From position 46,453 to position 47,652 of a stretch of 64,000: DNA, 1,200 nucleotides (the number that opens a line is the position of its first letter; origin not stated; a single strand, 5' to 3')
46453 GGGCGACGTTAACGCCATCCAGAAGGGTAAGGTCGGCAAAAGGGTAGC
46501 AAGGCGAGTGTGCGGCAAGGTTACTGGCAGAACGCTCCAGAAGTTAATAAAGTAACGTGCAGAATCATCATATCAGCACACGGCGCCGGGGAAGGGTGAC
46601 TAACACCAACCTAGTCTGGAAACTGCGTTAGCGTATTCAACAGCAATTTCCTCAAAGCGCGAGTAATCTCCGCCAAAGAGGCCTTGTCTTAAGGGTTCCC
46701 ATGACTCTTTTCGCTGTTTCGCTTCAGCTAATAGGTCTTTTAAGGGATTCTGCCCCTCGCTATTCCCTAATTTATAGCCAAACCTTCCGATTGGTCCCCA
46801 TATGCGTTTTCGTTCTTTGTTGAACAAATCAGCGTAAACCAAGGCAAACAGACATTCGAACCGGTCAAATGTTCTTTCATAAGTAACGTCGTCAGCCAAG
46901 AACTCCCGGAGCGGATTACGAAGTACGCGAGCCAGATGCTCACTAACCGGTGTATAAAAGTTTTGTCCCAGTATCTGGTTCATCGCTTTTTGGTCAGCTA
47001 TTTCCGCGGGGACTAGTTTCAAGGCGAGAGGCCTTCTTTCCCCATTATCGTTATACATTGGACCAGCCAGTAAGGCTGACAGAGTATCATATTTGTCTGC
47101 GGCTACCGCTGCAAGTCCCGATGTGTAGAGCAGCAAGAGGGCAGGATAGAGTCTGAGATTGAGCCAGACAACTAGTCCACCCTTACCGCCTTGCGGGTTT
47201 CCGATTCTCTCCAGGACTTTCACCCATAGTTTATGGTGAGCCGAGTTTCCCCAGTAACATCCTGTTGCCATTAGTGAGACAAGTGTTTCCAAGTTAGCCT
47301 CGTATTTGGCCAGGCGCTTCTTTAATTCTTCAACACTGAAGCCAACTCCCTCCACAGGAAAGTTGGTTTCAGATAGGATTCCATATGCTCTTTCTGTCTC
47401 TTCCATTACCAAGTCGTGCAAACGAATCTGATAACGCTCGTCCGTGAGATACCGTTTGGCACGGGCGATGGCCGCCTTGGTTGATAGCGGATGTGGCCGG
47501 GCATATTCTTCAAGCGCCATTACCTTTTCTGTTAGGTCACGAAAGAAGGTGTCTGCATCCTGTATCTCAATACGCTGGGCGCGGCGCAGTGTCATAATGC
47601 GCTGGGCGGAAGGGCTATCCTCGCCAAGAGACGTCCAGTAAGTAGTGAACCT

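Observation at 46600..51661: Type IIG-like nuclease-methylase translationally coupled to a SIR2-domain protein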

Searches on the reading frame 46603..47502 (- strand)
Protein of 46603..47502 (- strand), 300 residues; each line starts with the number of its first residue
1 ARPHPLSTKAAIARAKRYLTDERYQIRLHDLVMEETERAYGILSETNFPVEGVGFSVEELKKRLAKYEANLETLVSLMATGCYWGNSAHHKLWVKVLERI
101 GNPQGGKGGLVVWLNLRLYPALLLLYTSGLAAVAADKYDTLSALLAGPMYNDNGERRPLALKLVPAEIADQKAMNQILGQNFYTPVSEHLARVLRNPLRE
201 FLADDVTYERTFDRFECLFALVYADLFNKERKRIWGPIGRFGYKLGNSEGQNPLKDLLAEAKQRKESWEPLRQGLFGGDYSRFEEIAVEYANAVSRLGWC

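Call 54: predict_structure(alignment_id=A4)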
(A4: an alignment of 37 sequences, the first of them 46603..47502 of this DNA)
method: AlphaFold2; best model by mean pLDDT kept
length: 300 residues; sequences in the alignment: 37
mean_pLDDT: 89.9   pTM: 0.91
mean pLDDT of the five models: 89.9, 89.8, 89.7, 88.7, 88.7
residues with pLDDT >= 90: 217; 70-90: 59; 50-70: 20; < 50: 4
segments of 3 or more residues with pLDDT < 50: none
pLDDT, mean of each block of 10 residues (from residue 1): 60 73 74 94 92 95 97 94 89 97 87 96 98 96 96 90 95 96 95 95 93 96 96 90 66 88 94 94 95 75
secondary structure, 60 per line:
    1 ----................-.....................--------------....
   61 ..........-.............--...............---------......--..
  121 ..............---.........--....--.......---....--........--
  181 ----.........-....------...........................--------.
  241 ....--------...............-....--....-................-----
elements in order: H5-20 H22-42 H57-70 H72-84 H87-101 H111-116 H119-134 H138-146 E149-152 E155-158 H165-168 H171-178 H185-193 H195-198 H205-231 H240-244 H253-267 H269-272 H275-278 H280-295

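Call 57: fold_search(model_id=the predicted structure, library=pdb)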
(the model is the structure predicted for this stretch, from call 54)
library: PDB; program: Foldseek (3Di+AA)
matches with E <= 10: 393; with E <= 0.001: 0
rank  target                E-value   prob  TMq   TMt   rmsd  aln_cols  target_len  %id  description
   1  7fiw_B                1.4e-01  0.14  0.15  0.13  18.9       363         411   12  Crystal structure of the complex formed by Wolbachia cytoplasmic incompatibility factors CidAwMel(ST) and CidBND1-ND2  (released 2022-04-06)
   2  3gni_A                1.8e-01  0.18  0.17  0.15  18.8       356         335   12  Structure of STRAD and MO25 (released 2009-06-16)
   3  4nzw_A                2.4e-01  0.41  0.23  0.23  14.7       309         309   11  Crystal Structure of STK25-MO25 Complex (released 2014-12-03)
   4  8g9k_B                3.2e-01  0.33  0.20  0.25  15.1       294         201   14  Geometrically programmable nanomaterial construction using regularized protein building blocks (released 2024-03-13)
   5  8sym_A                3.2e-01  0.08  0.13  0.11  20.2       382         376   12  Human VPS29/VPS35L Complex (Locally refined map) (released 2023-11-01)
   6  5cwl_B                3.3e-01  0.57  0.21  0.32  12.0       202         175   12  Crystal structure of de novo designed helical repeat protein DHR54 (released 2015-12-16)
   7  5cwl_A                4.7e-01  0.77  0.27  0.40   9.4       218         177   12  Crystal structure of de novo designed helical repeat protein DHR54 (released 2015-12-16)
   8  1upl_A                5.1e-01  0.33  0.26  0.25  14.0       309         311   11  Crystal structure of MO25 alpha (released 2004-01-22)
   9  3zhp_B                5.1e-01  0.20  0.21  0.20  15.4       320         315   12  Human MST3 (STK24) in complex with MO25beta (released 2013-01-16)
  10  5z8h_A                6.0e-01  0.12  0.17  0.16  18.6       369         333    9  APC with an inhibitor (released 2019-02-06)
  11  4o27_A                6.3e-01  0.18  0.22  0.21  15.4       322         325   11  Crystal structure of MST3-MO25 complex with WIF motif (released 2014-12-03)
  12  3wfp_A                6.6e-01  0.20  0.23  0.18  14.0       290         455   14  tRNA processing enzyme (apo form 2) (released 2014-01-01)
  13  3oyr_A                6.9e-01  0.20  0.23  0.23  17.0       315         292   11  Crystal structure of polyprenyl synthase from Caulobacter crescentus CB15 complexed with calcium and isoprenyl diphosp (released 2010-10-13)
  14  3wfo_A                6.9e-01  0.20  0.22  0.18  13.7       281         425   13  tRNA processing enzyme (apo form 1) (released 2014-01-01)
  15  8vsu_A                7.2e-01  0.13  0.19  0.18  19.1       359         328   12  Cryo-EM structure of LKB1-STRADalpha-MO25alpha heterocomplex (released 2024-07-10)
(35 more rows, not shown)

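Call 81: search_protein_representatives(protein=window:46603-47502:-)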
Query: 300 residues. Proteins with E-value up to 0.001 (for the whole library): 2663; up to 1e-10: 1723; up to 1e-30: 492. The best 150 are listed.
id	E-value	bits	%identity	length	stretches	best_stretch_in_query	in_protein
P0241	2.4e-77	276.6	46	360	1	2-294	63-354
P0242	5.4e-77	275.4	46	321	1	2-289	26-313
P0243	2.3e-71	256.9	43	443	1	11-299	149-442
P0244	3.8e-70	252.9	46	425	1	2-295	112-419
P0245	1.3e-64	234.8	40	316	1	9-291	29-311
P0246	4.9e-64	232.8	49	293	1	2-243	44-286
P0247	4.3e-63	229.8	38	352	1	2-291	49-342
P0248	4.4e-62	226.5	40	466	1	3-299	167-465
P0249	5.8e-61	222.8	41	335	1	2-287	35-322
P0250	2.0e-60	221.0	40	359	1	2-299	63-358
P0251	6.7e-60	219.3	41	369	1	2-299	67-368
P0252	1.9e-59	217.8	41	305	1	3-296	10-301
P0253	5.9e-59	216.2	41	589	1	2-287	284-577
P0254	1.0e-57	212.1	41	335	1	2-296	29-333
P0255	4.4e-57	210.0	42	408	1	2-299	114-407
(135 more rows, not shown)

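Call 90: fold_search(model_id=the predicted structure, library=viral)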
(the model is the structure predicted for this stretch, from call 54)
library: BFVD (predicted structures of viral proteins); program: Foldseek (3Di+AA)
matches with E <= 10: 262; with E <= 0.001: 0
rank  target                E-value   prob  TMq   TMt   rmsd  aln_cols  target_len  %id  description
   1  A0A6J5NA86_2          1.6e-01  0.20  0.17  0.07  20.7       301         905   14  DUF4214 domain-containing protein [uncultured Caudovirales phage]
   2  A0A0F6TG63            5.1e-01  0.08  0.14  0.11  19.1       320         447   11  A78 [Rat cytomegalovirus ALL-03]
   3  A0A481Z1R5            6.3e-01  0.15  0.20  0.20  21.9       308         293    9  Middle domain of initiation factor 4G [Mimivirus LCMiAC02]
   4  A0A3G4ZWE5            6.3e-01  0.15  0.18  0.11  15.8       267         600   10  Eukaryotic translation initiation factor 4G-like [Faunusvirus sp.]
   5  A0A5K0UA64            6.3e-01  0.11  0.17  0.06  15.8       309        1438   11  Cullin family profile domain-containing protein [Yasminevirus sp. GU-2018]
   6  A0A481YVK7            7.5e-01  0.16  0.23  0.16  13.6       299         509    9  Chromatin assembly factor complex 1 subunit p60 [Marseillevirus LCMAC103]
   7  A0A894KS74            7.8e-01  0.20  0.15  0.23  16.2       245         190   11  p505 9R 2 [African swine fever virus]
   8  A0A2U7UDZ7            8.5e-01  0.06  0.12  0.11  19.9       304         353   12  Ankyrin repeat domain containing protein [Pandoravirus macleodensis]
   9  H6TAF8                8.9e-01  0.04  0.11  0.07  22.4       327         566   11  Ankyrin repeat and PRANC domain-containing protein [Cotia virus]
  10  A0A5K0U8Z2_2          1.1e+00  0.09  0.18  0.09  16.8       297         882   11  Uncharacterized protein [Yasminevirus sp. GU-2018]
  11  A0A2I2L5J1            1.1e+00  0.08  0.16  0.14  20.7       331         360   11  Uncharacterized protein [Orpheovirus IHUMI-LCC2]
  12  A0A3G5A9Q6            1.3e+00  0.10  0.17  0.15  18.9       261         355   13  Uncharacterized protein [Hyperionvirus sp.]
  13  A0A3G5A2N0            1.3e+00  0.06  0.14  0.10  19.3       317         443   13  Uncharacterized protein [Harvfovirus sp.]
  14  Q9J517                1.3e+00  0.04  0.13  0.10  24.8       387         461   10  Putative ankyrin repeat protein FPV218 [Fowlpox virus (strain NVSL)]
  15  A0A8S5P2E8            1.3e+00  0.05  0.13  0.08  26.2       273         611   12  Virion protein [Myoviridae sp. ctakU3]
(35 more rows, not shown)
